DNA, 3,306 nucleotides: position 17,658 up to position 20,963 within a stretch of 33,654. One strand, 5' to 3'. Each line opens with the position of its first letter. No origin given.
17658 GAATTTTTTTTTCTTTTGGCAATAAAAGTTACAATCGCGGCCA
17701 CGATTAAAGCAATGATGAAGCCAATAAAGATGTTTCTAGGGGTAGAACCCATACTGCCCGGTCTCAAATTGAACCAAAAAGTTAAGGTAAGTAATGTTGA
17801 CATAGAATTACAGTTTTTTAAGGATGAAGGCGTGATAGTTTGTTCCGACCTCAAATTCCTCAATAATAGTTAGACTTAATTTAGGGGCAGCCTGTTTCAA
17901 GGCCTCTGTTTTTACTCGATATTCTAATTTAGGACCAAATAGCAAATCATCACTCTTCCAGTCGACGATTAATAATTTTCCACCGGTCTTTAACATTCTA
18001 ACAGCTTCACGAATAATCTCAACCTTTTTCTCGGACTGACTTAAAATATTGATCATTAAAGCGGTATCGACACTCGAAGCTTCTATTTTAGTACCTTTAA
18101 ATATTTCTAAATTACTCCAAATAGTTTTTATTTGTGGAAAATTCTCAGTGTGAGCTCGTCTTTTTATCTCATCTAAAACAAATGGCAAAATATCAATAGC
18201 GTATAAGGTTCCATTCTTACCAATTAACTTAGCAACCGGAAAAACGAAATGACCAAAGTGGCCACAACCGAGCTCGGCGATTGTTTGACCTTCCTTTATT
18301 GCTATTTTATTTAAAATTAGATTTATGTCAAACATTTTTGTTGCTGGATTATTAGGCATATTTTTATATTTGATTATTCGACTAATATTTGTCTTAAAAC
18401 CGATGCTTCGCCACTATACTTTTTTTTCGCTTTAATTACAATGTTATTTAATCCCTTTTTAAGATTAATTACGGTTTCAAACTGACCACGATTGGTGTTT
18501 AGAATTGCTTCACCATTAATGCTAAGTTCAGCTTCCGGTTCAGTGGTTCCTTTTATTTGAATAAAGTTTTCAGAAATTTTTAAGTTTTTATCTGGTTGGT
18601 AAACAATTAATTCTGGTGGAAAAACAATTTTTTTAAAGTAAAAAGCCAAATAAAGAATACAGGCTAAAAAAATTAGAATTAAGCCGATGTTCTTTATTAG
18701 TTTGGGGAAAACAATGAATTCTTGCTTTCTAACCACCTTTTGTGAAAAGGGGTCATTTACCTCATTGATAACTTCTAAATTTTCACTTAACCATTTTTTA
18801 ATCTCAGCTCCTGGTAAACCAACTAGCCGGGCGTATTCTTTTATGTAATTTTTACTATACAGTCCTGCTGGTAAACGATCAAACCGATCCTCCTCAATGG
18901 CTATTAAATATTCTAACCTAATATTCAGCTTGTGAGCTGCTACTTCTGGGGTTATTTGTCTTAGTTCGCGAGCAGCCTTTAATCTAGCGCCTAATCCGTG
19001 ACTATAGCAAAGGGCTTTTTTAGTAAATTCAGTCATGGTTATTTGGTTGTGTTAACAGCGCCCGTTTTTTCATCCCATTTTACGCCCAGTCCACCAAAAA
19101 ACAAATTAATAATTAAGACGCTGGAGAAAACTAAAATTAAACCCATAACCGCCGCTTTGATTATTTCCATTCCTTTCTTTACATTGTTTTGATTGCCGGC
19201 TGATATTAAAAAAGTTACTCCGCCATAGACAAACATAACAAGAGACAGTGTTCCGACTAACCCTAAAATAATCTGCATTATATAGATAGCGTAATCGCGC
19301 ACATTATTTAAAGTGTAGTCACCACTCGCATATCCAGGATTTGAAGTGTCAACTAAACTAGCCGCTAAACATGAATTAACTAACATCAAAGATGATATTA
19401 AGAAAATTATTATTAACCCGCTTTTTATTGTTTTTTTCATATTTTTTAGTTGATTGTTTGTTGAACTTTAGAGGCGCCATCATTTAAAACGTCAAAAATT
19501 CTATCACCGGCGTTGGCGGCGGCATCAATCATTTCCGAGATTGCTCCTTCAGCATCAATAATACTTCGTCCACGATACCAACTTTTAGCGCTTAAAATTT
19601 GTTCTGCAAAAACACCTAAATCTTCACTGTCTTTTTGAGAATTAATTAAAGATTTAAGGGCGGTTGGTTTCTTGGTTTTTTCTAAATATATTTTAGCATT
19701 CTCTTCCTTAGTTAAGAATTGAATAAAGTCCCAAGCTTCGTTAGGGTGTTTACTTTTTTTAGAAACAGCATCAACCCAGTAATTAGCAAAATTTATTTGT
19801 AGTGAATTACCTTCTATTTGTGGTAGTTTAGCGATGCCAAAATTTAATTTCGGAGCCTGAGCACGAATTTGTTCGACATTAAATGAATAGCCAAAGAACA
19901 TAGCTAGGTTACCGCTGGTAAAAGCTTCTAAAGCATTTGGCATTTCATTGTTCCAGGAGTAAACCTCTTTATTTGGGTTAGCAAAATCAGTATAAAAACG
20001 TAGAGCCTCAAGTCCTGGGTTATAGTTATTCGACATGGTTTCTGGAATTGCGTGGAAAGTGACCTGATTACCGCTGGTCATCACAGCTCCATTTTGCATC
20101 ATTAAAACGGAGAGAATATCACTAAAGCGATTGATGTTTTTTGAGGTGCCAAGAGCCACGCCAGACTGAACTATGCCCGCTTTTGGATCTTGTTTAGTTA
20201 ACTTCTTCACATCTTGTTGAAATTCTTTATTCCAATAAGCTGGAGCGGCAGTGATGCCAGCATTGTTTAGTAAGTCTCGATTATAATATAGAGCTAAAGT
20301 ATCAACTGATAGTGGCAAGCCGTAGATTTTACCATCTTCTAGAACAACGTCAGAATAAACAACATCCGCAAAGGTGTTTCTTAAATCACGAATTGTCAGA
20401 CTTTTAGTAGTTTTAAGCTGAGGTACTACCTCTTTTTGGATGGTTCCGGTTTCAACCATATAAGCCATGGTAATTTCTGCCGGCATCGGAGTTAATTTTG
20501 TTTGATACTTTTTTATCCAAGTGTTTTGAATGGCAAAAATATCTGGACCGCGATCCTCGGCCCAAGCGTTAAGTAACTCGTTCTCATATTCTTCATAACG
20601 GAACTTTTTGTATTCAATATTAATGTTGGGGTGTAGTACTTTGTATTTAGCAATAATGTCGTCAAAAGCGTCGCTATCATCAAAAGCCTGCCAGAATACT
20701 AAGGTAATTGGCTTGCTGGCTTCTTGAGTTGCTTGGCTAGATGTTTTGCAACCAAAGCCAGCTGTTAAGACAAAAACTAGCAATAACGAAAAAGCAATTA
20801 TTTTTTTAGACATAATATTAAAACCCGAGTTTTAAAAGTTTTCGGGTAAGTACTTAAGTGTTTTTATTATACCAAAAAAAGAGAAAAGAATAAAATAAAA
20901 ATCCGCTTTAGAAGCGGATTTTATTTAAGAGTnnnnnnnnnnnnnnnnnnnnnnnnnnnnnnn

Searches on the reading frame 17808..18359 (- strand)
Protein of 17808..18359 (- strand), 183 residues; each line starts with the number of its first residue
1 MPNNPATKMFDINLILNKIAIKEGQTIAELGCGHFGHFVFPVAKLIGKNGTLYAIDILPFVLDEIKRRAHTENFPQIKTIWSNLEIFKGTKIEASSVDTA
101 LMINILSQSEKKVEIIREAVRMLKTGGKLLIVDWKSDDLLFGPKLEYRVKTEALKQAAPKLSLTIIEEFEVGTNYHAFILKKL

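Call 9: search_protein_families(library=pfam, proteins=[window:17808-18359:-], max_evalue=0.001)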
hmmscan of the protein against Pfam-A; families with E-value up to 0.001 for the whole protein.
window:17808-18359:- (183 aa): 7 families
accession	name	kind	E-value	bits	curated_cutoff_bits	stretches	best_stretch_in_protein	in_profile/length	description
PF13847.12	Methyltransf_31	-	2.5e-12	47.1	27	1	21-140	1-118/145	Methyltransferase domain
PF01209.24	Ubie_methyltran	-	2.6e-08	33.9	20.1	1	17-134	41-154/233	ubiE/COQ5 methyltransferase family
PF08241.18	Methyltransf_11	-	3e-08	34.6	21.2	1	29-131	2-95/95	Methyltransferase domain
PF13649.12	Methyltransf_25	-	3.5e-08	34.5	27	1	27-127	1-97/97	Methyltransferase domain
PF08242.18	Methyltransf_12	-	5.9e-08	33.8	30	1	29-129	2-98/98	Methyltransferase domain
PF05175.20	MTS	-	0.00019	21.5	23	1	13-133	21-140/170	Methyltransferase small domain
PF01269.23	Fibrillarin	-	0.00054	19.6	27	1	16-161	64-205/227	Fibrillarin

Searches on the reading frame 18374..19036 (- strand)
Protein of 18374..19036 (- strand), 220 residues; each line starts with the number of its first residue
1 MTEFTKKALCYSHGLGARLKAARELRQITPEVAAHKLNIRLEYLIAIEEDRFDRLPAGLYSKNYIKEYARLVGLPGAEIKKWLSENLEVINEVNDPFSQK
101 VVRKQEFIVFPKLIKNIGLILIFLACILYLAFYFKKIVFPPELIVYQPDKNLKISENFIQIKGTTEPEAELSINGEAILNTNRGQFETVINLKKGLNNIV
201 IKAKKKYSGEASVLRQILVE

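Call 9: search_protein_families(library=pfam, proteins=[window:18374-19036:-], max_evalue=0.001)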
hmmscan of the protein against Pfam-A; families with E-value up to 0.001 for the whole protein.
window:18374-19036:- (220 aa): 3 families
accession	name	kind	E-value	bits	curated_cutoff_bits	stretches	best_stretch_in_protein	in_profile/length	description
PF13413.12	HTH_25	-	4.3e-18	65.3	24.6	1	18-79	1-62/62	Helix-turn-helix domain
PF09136.16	Glucodextran_B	-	3.5e-09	36.9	27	1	141-217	1-79/83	Glucodextranase, domain B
PF12844.13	HTH_19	-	0.00045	20.5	30.2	1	16-75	1-54/64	Helix-turn-helix domain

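Call 73: search_protein_families(library=ncbifam, proteins=[window:18374-19036:-], max_evalue=0.01)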
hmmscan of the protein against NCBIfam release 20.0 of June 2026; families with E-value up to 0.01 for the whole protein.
window:18374-19036:- (220 aa): 2 families
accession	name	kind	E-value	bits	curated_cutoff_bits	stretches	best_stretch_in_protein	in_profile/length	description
NF041534.1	rodZ_Strepcoccus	equivalog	3.3e-09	36.4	375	1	15-75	6-66/275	cytoskeleton protein RodZ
NF008109.0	PRK10856.1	equivalog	7.6e-08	32.4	208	1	12-85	12-85/334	cytoskeleton protein RodZ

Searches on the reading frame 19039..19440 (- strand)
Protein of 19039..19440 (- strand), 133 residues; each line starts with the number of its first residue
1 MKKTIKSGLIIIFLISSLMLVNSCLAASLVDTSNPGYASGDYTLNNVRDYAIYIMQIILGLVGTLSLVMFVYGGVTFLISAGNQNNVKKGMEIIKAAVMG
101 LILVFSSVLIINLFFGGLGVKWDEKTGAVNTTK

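Call 9: search_protein_families(library=pfam, proteins=[window:19039-19440:-], max_evalue=0.001)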
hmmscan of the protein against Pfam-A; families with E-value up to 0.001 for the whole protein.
window:19039-19440:- (133 aa): 1 family
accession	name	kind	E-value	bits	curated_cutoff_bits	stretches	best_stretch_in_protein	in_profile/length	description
PF18895.5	T4SS_pilin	-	8.2e-08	32.7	26.6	1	54-114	12-71/71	Type IV secretion system pilin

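Call 73: search_protein_families(library=ncbifam, proteins=[window:19039-19440:-], max_evalue=0.01)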
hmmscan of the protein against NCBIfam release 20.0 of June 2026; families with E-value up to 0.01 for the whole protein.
window:19039-19440:- (133 aa): 4 families
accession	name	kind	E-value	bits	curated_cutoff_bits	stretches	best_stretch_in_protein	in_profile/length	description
NF045849.1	ICE_MMCAP2_0565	equivalog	9.8e-05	22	40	1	45-115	7-77/80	Mbov_0395 family pilin-like conjugal transfer protein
NF007876.0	PRK10580.1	equivalog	0.0023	16.9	736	1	34-106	177-247/457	proline-specific permease ProY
TIGR03745.1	conj_TIGR03745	hypoth_equivalog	0.0062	16.3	52.5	1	16-107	5-94/105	TIGR03745 family integrating conjugative element membrane protein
NF007842.1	PRK10555.1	equivalog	0.0089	13.9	1854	1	3-118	342-462/1036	multidrug efflux RND transporter permease AcrD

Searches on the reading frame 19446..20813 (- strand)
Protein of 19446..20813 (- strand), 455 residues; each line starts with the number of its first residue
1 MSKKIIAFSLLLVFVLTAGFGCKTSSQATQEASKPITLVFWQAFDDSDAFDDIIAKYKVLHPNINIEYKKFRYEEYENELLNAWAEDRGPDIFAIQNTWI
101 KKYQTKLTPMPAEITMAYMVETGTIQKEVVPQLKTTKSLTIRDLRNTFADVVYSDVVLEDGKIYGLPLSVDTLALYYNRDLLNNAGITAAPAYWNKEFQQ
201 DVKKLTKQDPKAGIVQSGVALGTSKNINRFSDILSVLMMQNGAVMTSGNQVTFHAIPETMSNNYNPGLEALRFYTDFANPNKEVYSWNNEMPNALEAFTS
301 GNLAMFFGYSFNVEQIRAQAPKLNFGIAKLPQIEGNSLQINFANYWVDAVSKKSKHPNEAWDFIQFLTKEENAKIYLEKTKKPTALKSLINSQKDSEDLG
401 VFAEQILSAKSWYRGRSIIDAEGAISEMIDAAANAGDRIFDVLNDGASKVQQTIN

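Call 9: search_protein_families(library=pfam, proteins=[window:19446-20813:-], max_evalue=0.001)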
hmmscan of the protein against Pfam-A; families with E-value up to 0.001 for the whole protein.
window:19446-20813:- (455 aa): 3 families
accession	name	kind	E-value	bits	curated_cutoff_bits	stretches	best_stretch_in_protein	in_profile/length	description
PF01547.30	SBP_bac_1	-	9.7e-31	108.3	26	1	48-374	6-307/307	Bacterial extracellular solute-binding protein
PF13416.11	SBP_bac_8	-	1.7e-23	84.3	27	1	53-394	2-270/279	Bacterial extracellular solute-binding protein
PF13343.11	SBP_bac_6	-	0.00064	19.7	24.6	0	345-384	180-219/245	Bacterial extracellular solute-binding protein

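Call 50: search_solved_structures(query=window:19446-20813:-, max_evalue=0.001)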
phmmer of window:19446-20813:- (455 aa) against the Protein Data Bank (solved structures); distinct sequences matched with E-value up to 0.001: 54.
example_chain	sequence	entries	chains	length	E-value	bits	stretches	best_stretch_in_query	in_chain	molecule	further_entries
4r9f_A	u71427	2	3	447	1.5e-18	70.1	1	148-369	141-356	MBP1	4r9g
4qrz_A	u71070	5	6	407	1.8e-16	63.3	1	32-372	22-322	ABC-TYPE SUGAR TRANSPORTER | ABC transporter, substrate binding protein (Sugar)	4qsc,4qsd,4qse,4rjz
9xf5_A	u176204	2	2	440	5e-16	61.8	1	26-104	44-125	ABC transporter substrate-binding protein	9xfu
3uor_A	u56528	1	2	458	1.1e-15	60.8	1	35-370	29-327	ABC transporter sugar binding protein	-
8art_A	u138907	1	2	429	2.2e-13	53.1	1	159-196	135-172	Putative secreted maltose-binding protein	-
2hq0_A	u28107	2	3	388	3.4e-12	49.2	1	153-400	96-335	Sugar ABC transporter, sugar-binding protein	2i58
2heu_A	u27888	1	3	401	3.7e-12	49.1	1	153-400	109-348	Sugar ABC transporter, sugar-binding protein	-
2hfb_A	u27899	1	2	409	3.9e-12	49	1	153-400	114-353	Sugar ABC transporter, sugar-binding protein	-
6pql_A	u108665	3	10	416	4.1e-12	49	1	153-400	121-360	ABC transporter sugar-binding protein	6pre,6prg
3k01_A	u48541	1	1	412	1.4e-10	43.9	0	160-190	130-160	Acarbose/maltose binding protein GacH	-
3jzj_A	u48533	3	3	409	2.4e-10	43.1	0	160-190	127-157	Acarbose/maltose binding protein GacH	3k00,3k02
1eu8_A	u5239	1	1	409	7.3e-10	41.5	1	157-368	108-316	TREHALOSE/MALTOSE BINDING PROTEIN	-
2zyk_A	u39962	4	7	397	9.2e-10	41.2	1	143-393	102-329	Solute-binding protein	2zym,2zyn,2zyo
6jam_A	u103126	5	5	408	1.2e-08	37.6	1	129-213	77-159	ABC transporter, periplasmic substrate-binding protein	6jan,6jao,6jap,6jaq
6j9w_A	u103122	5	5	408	1.2e-08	37.5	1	129-213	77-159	ABC transporter, periplasmic substrate-binding protein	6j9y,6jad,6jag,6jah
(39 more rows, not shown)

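Call 73: search_protein_families(library=ncbifam, proteins=[window:19446-20813:-], max_evalue=0.01)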
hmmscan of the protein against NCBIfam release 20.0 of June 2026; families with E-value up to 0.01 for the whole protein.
window:19446-20813:- (455 aa): 4 families
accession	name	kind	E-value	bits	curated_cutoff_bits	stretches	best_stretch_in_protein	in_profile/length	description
NF053763.1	ABCarbgalBndGanS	equivalog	5.9e-19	68.1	700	2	298-397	259-356/420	galactooligosaccharide ABC transporter substrate-binding protein GanS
NF007011.0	PRK09474.1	equivalog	3.2e-08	32.8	291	1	144-390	111-334/396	maltose/maltodextrin ABC transporter substrate-binding protein MalE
NF008211.0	PRK10974.1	equivalog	1.1e-07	30.8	411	1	116-380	88-346/439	sn-glycerol-3-phosphate ABC transporter substrate-binding protein UgpB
TIGR03850.1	bind_CPR_0540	equivalog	1.5e-06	27.1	299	1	3-391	1-368/437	carbohydrate ABC transporter substrate-binding protein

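Call 85: find_homologous_proteins(query=window:19446-20813:-, max_evalue=1e-10)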
Query window:19446-20813:- (455 aa): 4077 proteins with E <= 1e-10 among 8000 candidates; the best 120 are listed.
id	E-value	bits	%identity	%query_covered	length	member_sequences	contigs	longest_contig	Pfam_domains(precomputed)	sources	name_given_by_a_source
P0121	0.0e+0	1019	100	100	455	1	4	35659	PF13416.12,PF01547.31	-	-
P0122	6.3e-260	880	84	100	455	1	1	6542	PF13416.12,PF01547.31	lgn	-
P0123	8.1e-260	880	84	100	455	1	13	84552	PF13416.12,PF01547.31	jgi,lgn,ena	-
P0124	1.4e-259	879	84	100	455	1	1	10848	PF13416.12,PF01547.31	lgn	-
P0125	2.8e-259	878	84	100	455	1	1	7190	PF13416.12,PF01547.31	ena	-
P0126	3.7e-259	878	84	100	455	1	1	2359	PF13416.12,PF01547.31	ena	-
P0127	8.2e-259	877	85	100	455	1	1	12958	PF13416.12,PF01547.31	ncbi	-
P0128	1.1e-258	876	85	100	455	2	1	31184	PF13416.12,PF01547.31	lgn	-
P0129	1.2e-258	876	84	100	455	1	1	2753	PF13416.12,PF01547.31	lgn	-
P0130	2.1e-258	875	84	100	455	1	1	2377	PF13416.12,PF01547.31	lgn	-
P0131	1.6e-257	872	84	100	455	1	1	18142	PF13416.12,PF01547.31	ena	-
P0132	2.0e-257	872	84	100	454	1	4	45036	PF13416.12,PF01547.31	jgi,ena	-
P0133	2.7e-257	872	84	100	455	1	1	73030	PF13416.12,PF01547.31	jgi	jgi:multiple sugar transport system substrate-binding protein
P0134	6.1e-255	864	83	100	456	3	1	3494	PF13416.12,PF01547.31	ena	-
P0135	3.4e-254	861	82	100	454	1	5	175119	PF13416.12,PF01547.31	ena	-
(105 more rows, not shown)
